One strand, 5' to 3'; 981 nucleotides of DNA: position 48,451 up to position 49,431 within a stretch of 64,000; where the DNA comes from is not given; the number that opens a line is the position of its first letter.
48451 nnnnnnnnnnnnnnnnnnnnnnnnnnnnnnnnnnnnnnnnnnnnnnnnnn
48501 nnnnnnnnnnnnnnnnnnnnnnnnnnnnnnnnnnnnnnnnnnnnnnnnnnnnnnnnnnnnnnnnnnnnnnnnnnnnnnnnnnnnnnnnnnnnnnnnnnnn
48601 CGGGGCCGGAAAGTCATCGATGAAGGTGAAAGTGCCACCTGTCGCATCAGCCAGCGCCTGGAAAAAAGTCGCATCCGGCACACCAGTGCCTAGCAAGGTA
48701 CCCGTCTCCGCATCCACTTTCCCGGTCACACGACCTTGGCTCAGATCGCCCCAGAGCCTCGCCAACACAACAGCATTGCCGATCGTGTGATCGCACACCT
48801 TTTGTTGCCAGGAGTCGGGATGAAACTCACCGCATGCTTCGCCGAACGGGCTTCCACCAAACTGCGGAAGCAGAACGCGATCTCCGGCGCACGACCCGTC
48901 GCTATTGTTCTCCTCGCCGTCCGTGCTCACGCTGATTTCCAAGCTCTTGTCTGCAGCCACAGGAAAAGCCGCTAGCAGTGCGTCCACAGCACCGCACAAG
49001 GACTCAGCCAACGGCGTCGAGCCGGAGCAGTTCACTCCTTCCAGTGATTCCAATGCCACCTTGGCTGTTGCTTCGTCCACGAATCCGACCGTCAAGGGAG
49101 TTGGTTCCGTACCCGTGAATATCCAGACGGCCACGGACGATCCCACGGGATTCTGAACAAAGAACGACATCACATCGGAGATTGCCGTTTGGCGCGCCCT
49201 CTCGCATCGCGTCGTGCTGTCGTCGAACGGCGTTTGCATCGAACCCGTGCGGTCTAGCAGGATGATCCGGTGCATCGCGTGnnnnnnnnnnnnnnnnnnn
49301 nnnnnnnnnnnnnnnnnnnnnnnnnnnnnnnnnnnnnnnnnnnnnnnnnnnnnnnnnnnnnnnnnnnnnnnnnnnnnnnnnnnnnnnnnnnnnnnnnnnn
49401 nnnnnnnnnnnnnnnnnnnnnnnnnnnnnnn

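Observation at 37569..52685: Six-gene operon of secreted proteins mixing dockerin-type modules, a cohesin-like anchored protein, vWA and IPTL-CTERM tails: a candidate cell-surface assembly system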

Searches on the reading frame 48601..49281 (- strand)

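Call 36: search_protein_families(library=pfam, proteins=[window:48601-49281:-], max_evalue=1)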
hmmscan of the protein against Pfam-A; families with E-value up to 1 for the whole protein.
seq(227 aa): 2 families
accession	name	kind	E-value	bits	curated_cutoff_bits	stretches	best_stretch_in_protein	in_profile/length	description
PF13519.12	VWA_2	-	5.9e-05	24.1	27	1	6-104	2-91/107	von Willebrand factor type A domain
PF11560.13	LAP2alpha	-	0.12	12.2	25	1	30-128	47-148/234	Lamina-associated polypeptide 2 alpha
